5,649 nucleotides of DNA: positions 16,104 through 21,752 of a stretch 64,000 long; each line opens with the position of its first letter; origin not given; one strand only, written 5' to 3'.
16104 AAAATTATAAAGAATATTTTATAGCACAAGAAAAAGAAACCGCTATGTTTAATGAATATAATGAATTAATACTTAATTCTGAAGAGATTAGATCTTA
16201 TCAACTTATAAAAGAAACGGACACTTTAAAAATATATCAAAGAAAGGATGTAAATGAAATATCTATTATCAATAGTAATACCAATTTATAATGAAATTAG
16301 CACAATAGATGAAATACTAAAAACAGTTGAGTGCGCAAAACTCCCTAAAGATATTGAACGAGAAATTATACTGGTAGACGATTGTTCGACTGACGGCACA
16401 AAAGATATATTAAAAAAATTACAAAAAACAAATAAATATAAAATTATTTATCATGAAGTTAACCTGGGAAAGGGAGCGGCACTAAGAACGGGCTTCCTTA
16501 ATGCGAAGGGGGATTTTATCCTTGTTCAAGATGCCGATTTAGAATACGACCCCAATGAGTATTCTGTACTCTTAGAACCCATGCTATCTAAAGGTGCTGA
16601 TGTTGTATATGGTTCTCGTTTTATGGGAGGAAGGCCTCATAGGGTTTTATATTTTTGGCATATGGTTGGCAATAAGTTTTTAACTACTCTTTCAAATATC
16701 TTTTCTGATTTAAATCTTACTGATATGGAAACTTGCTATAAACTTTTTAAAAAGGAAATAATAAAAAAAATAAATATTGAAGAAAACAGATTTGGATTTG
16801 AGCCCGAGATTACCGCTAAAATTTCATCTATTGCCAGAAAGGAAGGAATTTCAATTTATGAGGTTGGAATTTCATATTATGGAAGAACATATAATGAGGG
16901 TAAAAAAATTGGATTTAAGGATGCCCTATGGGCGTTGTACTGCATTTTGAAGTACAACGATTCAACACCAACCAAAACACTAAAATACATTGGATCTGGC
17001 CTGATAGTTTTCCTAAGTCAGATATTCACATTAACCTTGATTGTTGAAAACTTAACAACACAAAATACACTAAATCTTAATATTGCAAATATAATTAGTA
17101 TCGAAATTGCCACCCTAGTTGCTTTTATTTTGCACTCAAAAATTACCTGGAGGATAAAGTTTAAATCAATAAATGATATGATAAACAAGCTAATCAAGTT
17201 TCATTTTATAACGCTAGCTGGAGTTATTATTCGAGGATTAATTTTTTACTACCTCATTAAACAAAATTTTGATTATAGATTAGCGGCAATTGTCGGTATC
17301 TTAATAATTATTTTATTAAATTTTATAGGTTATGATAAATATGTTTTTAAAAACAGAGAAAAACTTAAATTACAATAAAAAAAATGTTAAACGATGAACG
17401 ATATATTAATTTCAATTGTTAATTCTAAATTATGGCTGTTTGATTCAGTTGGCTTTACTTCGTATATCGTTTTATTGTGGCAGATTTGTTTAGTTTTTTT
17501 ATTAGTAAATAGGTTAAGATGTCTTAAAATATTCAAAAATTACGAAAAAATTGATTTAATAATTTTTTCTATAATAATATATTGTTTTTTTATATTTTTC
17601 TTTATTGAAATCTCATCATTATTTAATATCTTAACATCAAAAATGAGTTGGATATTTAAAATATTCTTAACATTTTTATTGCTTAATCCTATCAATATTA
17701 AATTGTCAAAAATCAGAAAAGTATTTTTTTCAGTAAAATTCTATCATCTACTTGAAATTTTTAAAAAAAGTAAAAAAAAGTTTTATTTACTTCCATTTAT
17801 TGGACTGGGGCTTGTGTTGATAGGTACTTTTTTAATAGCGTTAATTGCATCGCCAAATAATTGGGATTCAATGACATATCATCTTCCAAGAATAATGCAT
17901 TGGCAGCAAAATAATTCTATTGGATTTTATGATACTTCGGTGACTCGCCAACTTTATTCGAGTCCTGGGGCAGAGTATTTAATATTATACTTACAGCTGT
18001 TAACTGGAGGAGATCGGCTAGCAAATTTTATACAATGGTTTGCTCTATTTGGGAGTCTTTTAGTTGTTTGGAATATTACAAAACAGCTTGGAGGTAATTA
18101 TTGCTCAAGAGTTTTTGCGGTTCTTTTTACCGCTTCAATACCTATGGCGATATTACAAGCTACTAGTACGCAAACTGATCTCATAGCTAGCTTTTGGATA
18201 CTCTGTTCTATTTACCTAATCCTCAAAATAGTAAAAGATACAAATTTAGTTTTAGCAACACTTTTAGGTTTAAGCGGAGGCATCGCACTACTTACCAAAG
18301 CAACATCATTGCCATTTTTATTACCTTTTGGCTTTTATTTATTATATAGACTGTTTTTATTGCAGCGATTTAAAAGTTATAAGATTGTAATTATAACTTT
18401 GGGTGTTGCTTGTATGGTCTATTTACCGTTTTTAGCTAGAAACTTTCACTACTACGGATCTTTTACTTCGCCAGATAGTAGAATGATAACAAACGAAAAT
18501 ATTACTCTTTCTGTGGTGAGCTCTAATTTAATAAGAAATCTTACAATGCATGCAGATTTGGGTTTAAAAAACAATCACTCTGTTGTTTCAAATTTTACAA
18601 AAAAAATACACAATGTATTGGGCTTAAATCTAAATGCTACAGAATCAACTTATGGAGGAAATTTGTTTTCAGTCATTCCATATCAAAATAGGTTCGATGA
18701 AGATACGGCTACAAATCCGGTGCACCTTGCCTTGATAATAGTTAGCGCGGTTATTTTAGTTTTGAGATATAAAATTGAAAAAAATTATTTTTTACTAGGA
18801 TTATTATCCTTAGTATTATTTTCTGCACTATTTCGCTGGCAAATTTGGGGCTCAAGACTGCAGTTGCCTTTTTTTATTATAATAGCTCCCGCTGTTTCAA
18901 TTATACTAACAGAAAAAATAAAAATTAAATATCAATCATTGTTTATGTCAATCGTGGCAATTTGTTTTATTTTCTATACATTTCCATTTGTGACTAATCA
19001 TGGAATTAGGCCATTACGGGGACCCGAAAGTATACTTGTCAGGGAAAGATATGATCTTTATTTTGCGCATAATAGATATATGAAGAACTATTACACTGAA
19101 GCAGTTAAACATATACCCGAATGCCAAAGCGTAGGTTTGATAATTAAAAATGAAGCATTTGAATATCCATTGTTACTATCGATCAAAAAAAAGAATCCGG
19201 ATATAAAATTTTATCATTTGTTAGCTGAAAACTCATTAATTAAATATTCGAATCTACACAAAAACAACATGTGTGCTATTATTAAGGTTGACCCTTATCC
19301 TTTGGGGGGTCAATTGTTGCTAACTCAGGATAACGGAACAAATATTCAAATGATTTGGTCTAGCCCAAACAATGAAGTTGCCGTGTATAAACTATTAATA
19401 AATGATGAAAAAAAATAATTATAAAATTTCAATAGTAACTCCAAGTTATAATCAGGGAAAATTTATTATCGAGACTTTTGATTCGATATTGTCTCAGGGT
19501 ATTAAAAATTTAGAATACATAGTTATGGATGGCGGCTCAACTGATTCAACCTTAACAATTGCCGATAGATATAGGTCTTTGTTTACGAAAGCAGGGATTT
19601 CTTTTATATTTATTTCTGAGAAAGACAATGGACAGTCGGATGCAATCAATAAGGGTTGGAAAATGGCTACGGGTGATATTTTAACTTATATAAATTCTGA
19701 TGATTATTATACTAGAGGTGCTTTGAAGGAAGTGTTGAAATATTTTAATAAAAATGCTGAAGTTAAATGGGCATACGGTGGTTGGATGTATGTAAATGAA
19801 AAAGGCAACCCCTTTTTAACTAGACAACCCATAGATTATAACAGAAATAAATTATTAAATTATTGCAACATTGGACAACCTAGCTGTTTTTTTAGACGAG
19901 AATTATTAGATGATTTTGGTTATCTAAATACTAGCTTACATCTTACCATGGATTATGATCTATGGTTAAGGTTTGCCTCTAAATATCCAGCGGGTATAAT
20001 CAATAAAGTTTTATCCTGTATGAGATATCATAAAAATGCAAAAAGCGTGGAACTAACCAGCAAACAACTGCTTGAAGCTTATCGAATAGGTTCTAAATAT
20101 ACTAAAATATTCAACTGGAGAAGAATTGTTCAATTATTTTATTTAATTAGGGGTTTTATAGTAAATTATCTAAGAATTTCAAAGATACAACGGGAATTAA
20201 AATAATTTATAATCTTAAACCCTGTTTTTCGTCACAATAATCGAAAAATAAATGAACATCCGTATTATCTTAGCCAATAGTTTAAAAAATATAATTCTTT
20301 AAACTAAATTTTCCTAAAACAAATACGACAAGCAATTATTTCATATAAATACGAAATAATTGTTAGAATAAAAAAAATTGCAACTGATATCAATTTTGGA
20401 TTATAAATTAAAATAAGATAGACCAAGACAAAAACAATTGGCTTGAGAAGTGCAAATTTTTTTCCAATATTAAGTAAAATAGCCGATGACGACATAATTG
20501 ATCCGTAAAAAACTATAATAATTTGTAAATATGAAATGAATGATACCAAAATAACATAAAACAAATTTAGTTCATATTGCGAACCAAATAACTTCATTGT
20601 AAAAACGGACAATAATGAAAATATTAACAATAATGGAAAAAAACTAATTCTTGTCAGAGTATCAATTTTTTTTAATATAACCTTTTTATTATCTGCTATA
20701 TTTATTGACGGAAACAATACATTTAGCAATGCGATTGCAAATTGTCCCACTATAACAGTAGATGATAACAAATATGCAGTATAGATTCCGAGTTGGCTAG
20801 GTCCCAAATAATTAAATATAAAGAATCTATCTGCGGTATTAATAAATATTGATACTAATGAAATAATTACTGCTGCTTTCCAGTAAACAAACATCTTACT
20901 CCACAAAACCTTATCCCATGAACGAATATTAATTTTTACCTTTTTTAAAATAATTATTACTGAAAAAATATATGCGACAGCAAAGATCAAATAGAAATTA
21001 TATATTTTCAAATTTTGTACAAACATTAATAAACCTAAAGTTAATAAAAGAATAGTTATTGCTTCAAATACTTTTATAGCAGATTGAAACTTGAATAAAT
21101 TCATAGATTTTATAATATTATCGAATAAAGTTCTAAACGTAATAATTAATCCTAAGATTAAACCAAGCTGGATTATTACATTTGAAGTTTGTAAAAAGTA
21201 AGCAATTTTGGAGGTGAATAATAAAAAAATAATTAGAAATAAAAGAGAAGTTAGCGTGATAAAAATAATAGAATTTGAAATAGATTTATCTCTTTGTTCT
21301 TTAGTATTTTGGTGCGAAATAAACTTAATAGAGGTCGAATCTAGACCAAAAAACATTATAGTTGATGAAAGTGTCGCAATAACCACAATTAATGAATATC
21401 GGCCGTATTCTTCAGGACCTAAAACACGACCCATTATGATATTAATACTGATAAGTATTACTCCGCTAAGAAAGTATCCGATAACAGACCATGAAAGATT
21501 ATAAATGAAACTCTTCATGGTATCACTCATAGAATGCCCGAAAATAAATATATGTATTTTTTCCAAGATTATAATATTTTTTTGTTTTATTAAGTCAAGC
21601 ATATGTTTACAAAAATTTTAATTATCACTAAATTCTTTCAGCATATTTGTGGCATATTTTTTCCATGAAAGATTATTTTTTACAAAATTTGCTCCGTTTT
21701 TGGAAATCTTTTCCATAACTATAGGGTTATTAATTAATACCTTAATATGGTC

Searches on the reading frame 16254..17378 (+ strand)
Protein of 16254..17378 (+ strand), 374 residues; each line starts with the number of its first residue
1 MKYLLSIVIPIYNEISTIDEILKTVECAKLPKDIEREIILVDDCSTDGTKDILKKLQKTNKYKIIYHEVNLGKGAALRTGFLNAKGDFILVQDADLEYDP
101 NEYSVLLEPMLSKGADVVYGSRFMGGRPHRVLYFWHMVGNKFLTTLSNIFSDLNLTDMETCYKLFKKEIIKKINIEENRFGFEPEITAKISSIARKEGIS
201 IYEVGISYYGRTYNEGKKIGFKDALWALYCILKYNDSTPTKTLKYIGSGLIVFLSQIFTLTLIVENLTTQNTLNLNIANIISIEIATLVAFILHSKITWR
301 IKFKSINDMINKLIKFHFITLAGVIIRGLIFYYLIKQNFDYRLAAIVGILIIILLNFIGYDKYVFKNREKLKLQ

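Call 64: search_protein_families(library=pfam, proteins=[window:16254-17378:+], max_evalue=0.001)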
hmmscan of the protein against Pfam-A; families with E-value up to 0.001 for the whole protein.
window:16254-17378:+ (374 aa): 3 families
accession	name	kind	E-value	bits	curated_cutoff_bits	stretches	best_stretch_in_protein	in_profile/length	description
PF00535.33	Glycos_transf_2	-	1.4e-34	119.9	23.3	1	6-173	1-167/168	Glycosyl transferase family 2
PF04138.20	GtrA_DPMS_TM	-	1.9e-14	54.3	26.1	1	244-365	1-117/117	GtrA/DPMS, transmembrane domain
PF10111.15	Glyco_tranf_2_2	-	8.3e-06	25.9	27.3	1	6-99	1-95/276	Glycosyltransferase like family 2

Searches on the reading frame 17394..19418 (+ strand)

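Call 3: search_protein_families(library=ncbifam, proteins=[window:17394-19418:+], max_evalue=0.001)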
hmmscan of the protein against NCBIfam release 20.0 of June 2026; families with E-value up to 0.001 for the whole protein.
window:17394-19418:+ (674 aa): 0 families

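Call 4: search_protein_families(library=pfam, proteins=[window:17394-19418:+], max_evalue=0.001)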
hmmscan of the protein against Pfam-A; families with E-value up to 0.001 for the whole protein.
window:17394-19418:+ (674 aa): 2 families
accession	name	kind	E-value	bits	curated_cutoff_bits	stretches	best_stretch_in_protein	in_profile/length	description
PF13231.12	PMT_2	-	2.9e-06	28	26.1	1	191-347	4-158/160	Dolichyl-phosphate-mannose-protein mannosyltransferase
PF02366.24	PMT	-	8.8e-05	22.6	22.7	1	217-352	90-236/245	Dolichyl-phosphate-mannose-protein mannosyltransferase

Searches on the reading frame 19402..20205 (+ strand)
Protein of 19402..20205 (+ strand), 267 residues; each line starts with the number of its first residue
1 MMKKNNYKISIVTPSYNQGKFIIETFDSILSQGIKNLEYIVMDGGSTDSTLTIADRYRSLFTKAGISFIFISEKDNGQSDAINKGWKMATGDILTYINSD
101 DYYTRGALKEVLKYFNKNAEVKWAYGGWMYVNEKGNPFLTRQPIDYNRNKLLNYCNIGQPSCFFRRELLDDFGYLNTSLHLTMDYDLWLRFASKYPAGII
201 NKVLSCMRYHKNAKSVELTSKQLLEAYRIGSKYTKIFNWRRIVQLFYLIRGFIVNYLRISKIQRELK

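Call 3: search_protein_families(library=ncbifam, proteins=[window:19402-20205:+], max_evalue=0.001)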
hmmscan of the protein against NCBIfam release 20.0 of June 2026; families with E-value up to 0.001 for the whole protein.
window:19402-20205:+ (267 aa): 18 families
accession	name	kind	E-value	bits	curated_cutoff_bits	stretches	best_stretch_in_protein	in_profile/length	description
NF047683.1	TeichurnBiosyTuaG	equivalog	1.5e-19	70.6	400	1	2-194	1-189/252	teichuronic acid biosynthesis protein TuaG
NF007482.0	PRK10073.1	equivalog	7.6e-18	64.6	423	1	2-131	1-127/334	glycosyltransferase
TIGR04283.1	glyco_like_mftF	equivalog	2.2e-15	56.9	182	1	9-234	1-215/221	TIGR04283 family arsenosugar biosynthesis glycosyltransferase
NF053739.1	GlytfEpsEBac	equivalog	2e-13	49.9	450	1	8-194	2-188/265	glycosyltransferase EpsE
TIGR03937.1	PgaC_IcaA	equivalog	6.1e-13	48.5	422.3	1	4-121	42-156/407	poly-beta-1,6-N-acetyl-D-glucosamine synthase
TIGR04009.1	wcaE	equivalog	2.2e-12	46.8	369.2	1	9-120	3-112/248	colanic acid biosynthesis glycosyltransferase WcaE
TIGR03111.1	glyc2_xrt_Gpos1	hypoth_equivalog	2.8e-09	36.3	363.95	1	7-124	49-165/439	TIGR03111 family XrtG-associated glycosyltransferase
NF007453.0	PRK10018.1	equivalog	6.9e-09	35.8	382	1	2-197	1-195/280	colanic acid biosynthesis glycosyltransferase WcaA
NF050050.1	ProtGlycPglI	equivalog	9.9e-09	35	500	1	8-116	3-109/306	GalNAc(5)-diNAcBac-PP-undecaprenol beta-1,3-glucosyltransferase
TIGR03965.1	mycofact_glyco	equivalog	1.4e-08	34.1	280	1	6-117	73-181/467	mycofactocin biosynthesis glycosyltransferase MftF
NF010496.0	PRK13915.1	equivalog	2.9e-08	33.1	262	1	3-101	27-127/307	glucosyl-3-phosphoglycerate synthase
NF038302.1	EPS_HpsE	equivalog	8.6e-08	31.5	300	1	8-130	2-125/307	hormogonium polysaccharide biosynthesis glycosyltransferase HpsE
TIGR04017.1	WcaA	equivalog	3.5e-07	30.1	495.75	1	5-197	3-194/279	colanic acid biosynthesis glycosyltransferase WcaA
NF041394.1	GtaseAglG_Halo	equivalog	3.7e-07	29.7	440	1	8-129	2-119/304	glucosyl-dolichyl phosphate glucuronosyltransferase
NF038299.1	EPS_HpsN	equivalog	3.7e-06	26.1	425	1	8-122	2-113/317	hormogonium polysaccharide biosynthesis glycosyltransferase HpsN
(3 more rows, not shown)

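Call 4: search_protein_families(library=pfam, proteins=[window:19402-20205:+], max_evalue=0.001)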
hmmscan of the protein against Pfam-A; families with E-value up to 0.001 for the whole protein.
window:19402-20205:+ (267 aa): 3 families
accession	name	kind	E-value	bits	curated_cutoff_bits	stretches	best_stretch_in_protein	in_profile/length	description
PF00535.33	Glycos_transf_2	-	3.6e-28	99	23.3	1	10-169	1-164/168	Glycosyl transferase family 2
PF13641.12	Glyco_tranf_2_3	-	4.3e-12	47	27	1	9-193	3-196/230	Glycosyltransferase like family 2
PF10111.15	Glyco_tranf_2_2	-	3e-08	33.9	27.3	1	12-152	3-147/276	Glycosyltransferase like family 2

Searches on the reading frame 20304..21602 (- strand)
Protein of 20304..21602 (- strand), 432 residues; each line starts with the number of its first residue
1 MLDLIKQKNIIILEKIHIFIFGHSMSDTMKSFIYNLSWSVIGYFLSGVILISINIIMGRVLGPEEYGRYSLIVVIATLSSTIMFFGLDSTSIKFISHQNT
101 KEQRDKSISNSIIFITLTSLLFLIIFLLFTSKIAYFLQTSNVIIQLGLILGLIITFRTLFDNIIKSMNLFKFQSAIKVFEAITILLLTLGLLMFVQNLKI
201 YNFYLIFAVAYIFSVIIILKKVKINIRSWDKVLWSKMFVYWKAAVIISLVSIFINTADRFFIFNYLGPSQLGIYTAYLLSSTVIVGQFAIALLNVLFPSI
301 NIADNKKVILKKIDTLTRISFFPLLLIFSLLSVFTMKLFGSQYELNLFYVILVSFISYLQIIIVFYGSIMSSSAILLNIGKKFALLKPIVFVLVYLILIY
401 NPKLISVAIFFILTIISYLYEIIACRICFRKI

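Call 3: search_protein_families(library=ncbifam, proteins=[window:20304-21602:-], max_evalue=0.001)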
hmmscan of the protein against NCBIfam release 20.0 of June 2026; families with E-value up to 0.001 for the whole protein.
window:20304-21602:- (432 aa): 1 family
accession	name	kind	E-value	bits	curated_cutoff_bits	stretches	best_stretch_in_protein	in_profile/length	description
NF050818.1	PolSacchBiosHfsF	equivalog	2.5e-07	30.1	700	1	46-281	16-251/468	polysaccharide biosynthesis protein HfsF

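Call 4: search_protein_families(library=pfam, proteins=[window:20304-21602:-], max_evalue=0.001)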
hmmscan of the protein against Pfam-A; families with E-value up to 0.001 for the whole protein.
window:20304-21602:- (432 aa): 2 families
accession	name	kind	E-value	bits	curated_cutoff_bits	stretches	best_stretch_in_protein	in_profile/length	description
PF01943.22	Polysacc_synt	-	3.2e-17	63.3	28.2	1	35-300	4-270/274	Polysaccharide biosynthesis protein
PF13440.11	Polysacc_synt_3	-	3.5e-11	43.3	23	1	56-343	1-288/293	Polysaccharide biosynthesis protein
